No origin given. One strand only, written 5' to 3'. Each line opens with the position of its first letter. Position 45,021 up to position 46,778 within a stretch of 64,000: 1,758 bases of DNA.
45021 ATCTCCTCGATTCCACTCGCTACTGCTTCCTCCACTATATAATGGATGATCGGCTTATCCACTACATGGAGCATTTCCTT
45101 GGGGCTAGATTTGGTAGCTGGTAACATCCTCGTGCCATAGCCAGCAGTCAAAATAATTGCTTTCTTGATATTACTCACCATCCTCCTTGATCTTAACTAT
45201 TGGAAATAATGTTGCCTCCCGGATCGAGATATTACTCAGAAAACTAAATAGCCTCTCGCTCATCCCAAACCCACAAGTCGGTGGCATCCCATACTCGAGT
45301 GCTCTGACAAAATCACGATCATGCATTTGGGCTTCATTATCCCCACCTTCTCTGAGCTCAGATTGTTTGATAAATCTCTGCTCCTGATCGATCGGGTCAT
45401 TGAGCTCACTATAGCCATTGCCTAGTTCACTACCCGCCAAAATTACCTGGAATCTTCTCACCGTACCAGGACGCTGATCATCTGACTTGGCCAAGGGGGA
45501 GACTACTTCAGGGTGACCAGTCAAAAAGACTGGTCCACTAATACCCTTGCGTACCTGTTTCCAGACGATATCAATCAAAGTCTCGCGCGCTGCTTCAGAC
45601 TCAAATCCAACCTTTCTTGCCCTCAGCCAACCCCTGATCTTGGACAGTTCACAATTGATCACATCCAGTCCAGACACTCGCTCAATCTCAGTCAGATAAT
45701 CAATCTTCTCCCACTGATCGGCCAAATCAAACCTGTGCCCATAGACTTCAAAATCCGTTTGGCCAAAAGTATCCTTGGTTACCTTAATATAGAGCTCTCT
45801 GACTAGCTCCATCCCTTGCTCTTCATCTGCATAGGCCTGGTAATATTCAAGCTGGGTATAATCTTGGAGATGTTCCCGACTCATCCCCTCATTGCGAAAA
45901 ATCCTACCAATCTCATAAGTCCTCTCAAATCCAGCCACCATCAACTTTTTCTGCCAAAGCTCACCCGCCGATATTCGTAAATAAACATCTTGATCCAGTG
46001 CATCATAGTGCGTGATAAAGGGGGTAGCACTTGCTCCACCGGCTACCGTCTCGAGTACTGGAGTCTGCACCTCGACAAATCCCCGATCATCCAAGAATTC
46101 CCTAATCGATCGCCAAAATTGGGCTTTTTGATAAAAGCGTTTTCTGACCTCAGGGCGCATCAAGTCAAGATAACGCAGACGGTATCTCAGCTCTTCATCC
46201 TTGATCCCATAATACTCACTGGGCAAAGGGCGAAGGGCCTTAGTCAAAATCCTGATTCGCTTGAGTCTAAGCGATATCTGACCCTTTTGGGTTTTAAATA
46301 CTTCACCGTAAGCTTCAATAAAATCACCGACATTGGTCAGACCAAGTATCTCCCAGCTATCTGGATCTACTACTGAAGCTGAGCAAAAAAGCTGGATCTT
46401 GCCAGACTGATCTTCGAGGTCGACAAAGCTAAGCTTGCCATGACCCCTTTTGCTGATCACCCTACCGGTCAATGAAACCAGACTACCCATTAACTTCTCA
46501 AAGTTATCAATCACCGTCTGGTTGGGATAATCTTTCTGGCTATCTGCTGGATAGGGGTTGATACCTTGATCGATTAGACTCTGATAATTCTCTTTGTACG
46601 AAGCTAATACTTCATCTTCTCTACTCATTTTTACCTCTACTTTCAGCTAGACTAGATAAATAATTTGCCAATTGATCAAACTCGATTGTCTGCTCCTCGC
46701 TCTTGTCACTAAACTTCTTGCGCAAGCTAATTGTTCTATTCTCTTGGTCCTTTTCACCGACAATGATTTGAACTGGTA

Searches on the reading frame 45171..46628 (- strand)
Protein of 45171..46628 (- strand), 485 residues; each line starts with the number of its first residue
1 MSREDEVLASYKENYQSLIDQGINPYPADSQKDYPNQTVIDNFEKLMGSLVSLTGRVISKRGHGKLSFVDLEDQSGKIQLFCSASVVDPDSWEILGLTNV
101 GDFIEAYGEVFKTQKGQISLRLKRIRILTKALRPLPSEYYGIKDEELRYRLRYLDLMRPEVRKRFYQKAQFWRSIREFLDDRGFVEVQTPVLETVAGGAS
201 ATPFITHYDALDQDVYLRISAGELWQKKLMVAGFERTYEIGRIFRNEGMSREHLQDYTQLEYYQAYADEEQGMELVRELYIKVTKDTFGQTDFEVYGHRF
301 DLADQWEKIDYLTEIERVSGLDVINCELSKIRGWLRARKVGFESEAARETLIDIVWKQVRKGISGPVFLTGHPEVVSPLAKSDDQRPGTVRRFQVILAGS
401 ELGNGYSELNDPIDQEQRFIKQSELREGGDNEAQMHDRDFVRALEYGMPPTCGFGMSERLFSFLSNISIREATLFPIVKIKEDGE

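Call 19: find_encoding_contigs(protein=window:45171-46628:-, flank=10000, max_places=6)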
Protein window:45171-46628:- (485 aa): 3 contigs read that carry it; 3 places shown.
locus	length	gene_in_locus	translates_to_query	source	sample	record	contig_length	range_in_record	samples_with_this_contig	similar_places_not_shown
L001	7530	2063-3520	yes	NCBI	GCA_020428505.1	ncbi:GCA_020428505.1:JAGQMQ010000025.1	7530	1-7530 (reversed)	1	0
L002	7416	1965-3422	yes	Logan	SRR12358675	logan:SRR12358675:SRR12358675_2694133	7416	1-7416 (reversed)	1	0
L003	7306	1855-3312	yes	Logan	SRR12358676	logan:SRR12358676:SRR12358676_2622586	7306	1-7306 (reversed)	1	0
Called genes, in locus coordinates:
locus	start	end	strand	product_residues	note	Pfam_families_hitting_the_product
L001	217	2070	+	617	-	PF07973:tRNA_SAD, PF00587:tRNA-synt_2b, PF03129:HGTP_anticodon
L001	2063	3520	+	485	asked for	PF01336:tRNA_anti-codon, PF00152:tRNA-synt_2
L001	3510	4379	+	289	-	PF00483:NTP_transferase, PF12804:NTP_transf_3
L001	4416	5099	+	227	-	-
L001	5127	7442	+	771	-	-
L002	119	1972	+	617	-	PF07973:tRNA_SAD, PF00587:tRNA-synt_2b, PF03129:HGTP_anticodon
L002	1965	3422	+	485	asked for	PF01336:tRNA_anti-codon, PF00152:tRNA-synt_2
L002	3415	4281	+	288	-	PF00483:NTP_transferase, PF12804:NTP_transf_3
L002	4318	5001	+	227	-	-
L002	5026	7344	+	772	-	-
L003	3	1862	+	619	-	?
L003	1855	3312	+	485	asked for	PF01336:tRNA_anti-codon, PF00152:tRNA-synt_2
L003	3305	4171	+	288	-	PF00483:NTP_transferase, PF12804:NTP_transf_3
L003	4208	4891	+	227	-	-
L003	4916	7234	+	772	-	-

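Call 25: list_cluster_members(proteins=[window:45171-46628:-, window:46621-48474:-, window:5997-6917:+, window:4912-5346:+, window:27044-28216:-, window:15437-15919:-, window:19650-20156:-, window:38603-40861:-])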
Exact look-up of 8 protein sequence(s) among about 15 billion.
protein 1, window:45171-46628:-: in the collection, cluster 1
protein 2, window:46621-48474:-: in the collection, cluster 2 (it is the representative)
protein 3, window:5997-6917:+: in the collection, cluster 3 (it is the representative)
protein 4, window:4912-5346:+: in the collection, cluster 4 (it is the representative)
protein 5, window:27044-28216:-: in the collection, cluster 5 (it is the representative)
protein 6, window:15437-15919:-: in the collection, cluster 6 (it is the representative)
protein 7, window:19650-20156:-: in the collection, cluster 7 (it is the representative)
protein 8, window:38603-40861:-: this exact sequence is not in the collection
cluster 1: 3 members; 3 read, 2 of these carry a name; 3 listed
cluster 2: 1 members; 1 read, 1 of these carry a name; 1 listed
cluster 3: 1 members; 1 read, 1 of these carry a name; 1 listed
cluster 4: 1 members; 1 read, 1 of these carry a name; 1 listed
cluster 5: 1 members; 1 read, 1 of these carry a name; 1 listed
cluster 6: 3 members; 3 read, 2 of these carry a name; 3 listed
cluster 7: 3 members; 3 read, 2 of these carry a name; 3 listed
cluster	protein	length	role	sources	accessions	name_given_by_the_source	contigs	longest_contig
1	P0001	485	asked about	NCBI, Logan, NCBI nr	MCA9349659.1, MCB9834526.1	lysine--tRNA ligase [Candidatus Saccharibacteria bacterium]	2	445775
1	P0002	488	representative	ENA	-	-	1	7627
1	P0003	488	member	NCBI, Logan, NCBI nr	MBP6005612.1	lysine--tRNA ligase [Candidatus Saccharibacteria bacterium]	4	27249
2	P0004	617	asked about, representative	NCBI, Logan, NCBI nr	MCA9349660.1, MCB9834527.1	threonine--tRNA ligase [Candidatus Saccharibacteria bacterium]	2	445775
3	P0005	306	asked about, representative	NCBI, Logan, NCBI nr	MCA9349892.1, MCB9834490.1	magnesium transporter CorA family protein [Candidatus Saccharibacteria bacterium]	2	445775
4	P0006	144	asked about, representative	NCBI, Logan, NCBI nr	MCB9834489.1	NUDIX domain-containing protein [Candidatus Nomurabacteria bacterium]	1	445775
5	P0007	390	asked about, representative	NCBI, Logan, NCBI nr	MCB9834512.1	phosphoglycerate kinase [Candidatus Nomurabacteria bacterium]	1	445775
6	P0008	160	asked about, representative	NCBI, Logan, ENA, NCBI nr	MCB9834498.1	hypothetical protein H6792_00490 [Candidatus Nomurabacteria bacterium] | hypothetical protein [Candidatus Nomurabacteria bacterium]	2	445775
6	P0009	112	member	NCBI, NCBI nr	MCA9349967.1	hypothetical protein KC853_02855, partial [Candidatus Saccharibacteria bacterium] | hypothetical protein [Candidatus Saccharibacteria bacterium]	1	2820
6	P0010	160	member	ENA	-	-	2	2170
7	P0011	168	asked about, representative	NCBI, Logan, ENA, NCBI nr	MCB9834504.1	VIT1/CCC1 transporter family protein [Candidatus Nomurabacteria bacterium]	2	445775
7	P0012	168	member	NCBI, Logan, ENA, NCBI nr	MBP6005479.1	VIT1/CCC1 transporter family protein [Candidatus Saccharibacteria bacterium]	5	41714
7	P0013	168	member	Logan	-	-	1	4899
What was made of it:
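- Tried and rejected: Cyanobacterial origin, my first guess from the repeat style and 42% GC, was rejected once the source was identified (call 25).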

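Call 27: find_encoding_contigs(protein=P0012, flank=10000, max_places=6)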
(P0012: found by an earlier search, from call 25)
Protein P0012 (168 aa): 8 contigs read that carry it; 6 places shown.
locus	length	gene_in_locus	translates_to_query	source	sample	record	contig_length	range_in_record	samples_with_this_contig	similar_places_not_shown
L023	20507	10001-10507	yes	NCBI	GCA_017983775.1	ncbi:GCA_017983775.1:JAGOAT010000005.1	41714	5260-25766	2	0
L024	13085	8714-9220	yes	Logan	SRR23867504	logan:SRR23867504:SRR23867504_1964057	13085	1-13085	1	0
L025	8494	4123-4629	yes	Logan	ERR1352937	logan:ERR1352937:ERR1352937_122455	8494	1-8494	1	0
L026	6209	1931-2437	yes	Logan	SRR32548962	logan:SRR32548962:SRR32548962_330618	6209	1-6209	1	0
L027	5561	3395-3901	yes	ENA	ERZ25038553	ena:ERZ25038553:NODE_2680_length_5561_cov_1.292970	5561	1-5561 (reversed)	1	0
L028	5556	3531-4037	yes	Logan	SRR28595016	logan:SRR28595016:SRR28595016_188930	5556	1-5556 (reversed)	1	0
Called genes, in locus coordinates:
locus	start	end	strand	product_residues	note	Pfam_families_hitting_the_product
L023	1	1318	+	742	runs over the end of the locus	PF00512:HisKA, PF02518:HATPase_c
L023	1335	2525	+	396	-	PF00162:PGK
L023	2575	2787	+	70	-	PF00830:Ribosomal_L28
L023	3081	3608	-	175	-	-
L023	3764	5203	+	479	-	PF03990:DUF348, PF07501:G5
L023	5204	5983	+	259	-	PF00398:RrnaAD, PF13649:Methyltransf_25 (faint)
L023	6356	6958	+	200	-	PF02163:Peptidase_M50 (weak)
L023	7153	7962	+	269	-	-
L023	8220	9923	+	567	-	PF01839:FG-GAP (faint), PF13517:FG-GAP_3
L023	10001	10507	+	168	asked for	PF01988:VIT1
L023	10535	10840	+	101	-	PF01741:MscL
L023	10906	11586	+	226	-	PF00072:Response_reg, PF00486:Trans_reg_C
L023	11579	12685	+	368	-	PF26769:HAMP_PhoQ (faint), PF00512:HisKA, PF02518:HATPase_c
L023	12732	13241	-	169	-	-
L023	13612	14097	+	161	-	-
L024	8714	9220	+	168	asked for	PF01988:VIT1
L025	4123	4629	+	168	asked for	PF01988:VIT1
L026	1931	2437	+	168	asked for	PF01988:VIT1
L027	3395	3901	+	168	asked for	PF01988:VIT1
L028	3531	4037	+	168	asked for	PF01988:VIT1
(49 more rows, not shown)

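Call 28: find_encoding_contigs(protein=P0003, flank=10000, max_places=6)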
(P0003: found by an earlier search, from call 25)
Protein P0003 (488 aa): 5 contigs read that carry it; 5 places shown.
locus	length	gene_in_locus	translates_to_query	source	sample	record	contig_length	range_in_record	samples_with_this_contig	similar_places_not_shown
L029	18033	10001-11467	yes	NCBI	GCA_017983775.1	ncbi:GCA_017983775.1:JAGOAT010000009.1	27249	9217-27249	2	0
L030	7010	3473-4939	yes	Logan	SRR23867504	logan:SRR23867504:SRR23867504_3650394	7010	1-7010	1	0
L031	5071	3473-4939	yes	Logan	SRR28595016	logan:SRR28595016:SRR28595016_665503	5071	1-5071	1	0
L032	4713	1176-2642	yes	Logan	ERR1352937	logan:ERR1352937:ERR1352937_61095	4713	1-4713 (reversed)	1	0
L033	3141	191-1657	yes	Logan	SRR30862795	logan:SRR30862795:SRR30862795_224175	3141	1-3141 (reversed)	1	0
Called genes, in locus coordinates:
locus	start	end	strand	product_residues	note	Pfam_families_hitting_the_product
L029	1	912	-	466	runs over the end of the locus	PF00224:PK, PF02887:PK_C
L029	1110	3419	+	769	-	PF01841:Transglut_core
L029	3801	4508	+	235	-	-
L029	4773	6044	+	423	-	PF00817:IMS, PF11799:IMS_C (weak)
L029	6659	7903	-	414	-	PF00579:tRNA-synt_1b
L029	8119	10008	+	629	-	PF07973:tRNA_SAD, PF00587:tRNA-synt_2b, PF03129:HGTP_anticodon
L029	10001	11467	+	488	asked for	PF01336:tRNA_anti-codon, PF00152:tRNA-synt_2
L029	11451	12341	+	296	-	PF00483:NTP_transferase, PF12804:NTP_transf_3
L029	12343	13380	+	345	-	-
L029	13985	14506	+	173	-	-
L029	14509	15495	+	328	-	PF00872:Transposase_mut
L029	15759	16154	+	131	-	PF00665:rve (weak)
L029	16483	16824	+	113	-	PF02675:AdoMet_dc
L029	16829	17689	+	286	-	-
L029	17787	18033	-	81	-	?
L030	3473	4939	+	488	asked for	PF01336:tRNA_anti-codon, PF00152:tRNA-synt_2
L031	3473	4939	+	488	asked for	PF01336:tRNA_anti-codon, PF00152:tRNA-synt_2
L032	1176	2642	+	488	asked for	PF01336:tRNA_anti-codon, PF00152:tRNA-synt_2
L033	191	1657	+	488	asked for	PF01336:tRNA_anti-codon, PF00152:tRNA-synt_2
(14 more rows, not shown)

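Call 30: find_encoding_contigs(protein=P0011, flank=10000, max_places=10)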
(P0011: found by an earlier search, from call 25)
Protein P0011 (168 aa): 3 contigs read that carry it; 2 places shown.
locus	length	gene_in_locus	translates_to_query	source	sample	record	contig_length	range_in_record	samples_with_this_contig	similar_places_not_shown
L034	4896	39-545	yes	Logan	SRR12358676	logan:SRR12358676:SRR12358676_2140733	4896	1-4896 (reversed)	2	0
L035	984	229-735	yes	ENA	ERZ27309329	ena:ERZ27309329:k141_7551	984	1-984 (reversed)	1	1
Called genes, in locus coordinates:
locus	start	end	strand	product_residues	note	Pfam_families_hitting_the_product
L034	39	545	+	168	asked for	PF01988:VIT1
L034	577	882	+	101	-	PF01741:MscL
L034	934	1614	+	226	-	PF00072:Response_reg, PF00486:Trans_reg_C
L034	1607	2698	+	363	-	PF00512:HisKA, PF02518:HATPase_c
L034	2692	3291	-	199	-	-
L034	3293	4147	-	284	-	-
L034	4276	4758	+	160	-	-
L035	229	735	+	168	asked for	PF01988:VIT1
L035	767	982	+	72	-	?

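Call 31: find_encoding_contigs(protein=P0005, flank=10000, max_places=10)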
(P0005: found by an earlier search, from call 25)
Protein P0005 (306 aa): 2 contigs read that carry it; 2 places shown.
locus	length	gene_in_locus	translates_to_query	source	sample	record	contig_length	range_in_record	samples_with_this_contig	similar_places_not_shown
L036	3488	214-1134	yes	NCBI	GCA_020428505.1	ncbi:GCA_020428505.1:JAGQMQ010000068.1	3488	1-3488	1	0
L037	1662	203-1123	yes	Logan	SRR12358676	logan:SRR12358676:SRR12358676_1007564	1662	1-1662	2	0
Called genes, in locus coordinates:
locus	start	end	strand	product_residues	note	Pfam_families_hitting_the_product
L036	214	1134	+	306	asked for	PF01544:CorA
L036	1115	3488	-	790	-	PF00158:Sigma54_activat (faint), PF13191:AAA_16 (faint), PF20720:nSTAND3 (faint), PF17871:AAA_lid_9 (weak), PF00004:AAA (weak), PF07724:AAA_2, PF07728:AAA_5, PF10431:ClpB_D2-small, +2 more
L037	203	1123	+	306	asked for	PF01544:CorA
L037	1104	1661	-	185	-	?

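Call 52: find_homologous_proteins(query=L029:6659-7903:-, max_evalue=1e-100)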
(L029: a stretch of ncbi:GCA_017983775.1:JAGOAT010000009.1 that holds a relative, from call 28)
Query L029:6659-7903:- (414 aa): 124 proteins with E <= 1e-100 among 8000 candidates; the best 120 are listed.
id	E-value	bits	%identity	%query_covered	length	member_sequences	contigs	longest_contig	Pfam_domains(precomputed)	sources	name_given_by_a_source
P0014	1.2e-271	918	100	100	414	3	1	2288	PF00579.32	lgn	-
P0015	2.0e-115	404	45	100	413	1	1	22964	PF00579.32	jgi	jgi:tyrosyl-tRNA synthetase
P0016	4.0e-115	403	44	100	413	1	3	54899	PF00579.32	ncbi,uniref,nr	ncbi:tyrosine--tRNA ligase [Paenactinomyces guangxiensis]|uniref:Tyrosine--tRNA ligase n=1 Tax=Paena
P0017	3.1e-113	397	46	100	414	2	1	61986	PF00579.32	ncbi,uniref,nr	ncbi:tyrosyl-tRNA synthetase [Croceifilum oryzae]|uniref:Tyrosine--tRNA ligase n=1 Tax=Croceifilum o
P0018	4.3e-113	396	46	100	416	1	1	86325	PF00579.32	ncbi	-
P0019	5.5e-113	396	45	100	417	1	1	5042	PF00579.32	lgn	-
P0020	3.1e-112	393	46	99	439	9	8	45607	PF00579.32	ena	-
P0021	3.3e-112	393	47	99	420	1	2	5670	PF00579.32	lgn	-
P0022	3.4e-112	393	46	99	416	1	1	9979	PF00579.32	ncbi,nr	ncbi:MAG: tyrosine--tRNA ligase [Candidatus Shapirobacteria bacterium]|nr:tyrosine--tRNA ligase [Can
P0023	4.2e-112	393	46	99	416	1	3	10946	PF00579.32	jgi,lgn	jgi:tyrosyl-tRNA synthetase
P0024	7.1e-112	392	46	100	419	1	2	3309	PF00579.32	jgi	jgi:tyrosyl-tRNA synthetase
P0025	1.3e-111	391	47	99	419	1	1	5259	PF00579.32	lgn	-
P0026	2.4e-111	390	45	100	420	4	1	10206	PF00579.32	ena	-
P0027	2.9e-111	390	45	100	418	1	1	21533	PF00579.32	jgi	-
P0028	3.0e-111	390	45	100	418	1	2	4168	PF00579.32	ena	-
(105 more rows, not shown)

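Call 53: find_encoding_contigs(protein=P0010, flank=10000, max_places=10)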
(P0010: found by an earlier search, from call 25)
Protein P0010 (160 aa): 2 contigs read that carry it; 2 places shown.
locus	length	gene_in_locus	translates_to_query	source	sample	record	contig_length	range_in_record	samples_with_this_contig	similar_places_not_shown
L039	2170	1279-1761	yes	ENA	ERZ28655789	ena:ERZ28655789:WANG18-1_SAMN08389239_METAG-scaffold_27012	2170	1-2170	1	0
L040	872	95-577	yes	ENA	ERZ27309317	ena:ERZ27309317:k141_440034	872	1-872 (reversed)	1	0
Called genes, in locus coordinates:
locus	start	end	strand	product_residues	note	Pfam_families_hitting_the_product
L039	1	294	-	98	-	?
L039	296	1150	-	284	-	-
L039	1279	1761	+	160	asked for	-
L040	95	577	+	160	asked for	-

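Call 54: find_encoding_contigs(protein=P0013, flank=10000, max_places=10)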
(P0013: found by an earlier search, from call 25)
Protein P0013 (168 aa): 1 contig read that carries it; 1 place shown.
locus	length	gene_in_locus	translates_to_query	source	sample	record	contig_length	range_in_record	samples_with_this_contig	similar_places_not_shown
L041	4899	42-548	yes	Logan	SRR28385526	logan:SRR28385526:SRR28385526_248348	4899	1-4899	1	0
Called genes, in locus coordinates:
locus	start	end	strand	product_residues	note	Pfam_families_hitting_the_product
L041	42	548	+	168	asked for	PF01988:VIT1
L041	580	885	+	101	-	PF01741:MscL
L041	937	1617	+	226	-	PF00072:Response_reg, PF00486:Trans_reg_C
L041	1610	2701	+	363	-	PF00512:HisKA, PF02518:HATPase_c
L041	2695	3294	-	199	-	-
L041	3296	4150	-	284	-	-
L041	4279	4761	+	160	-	-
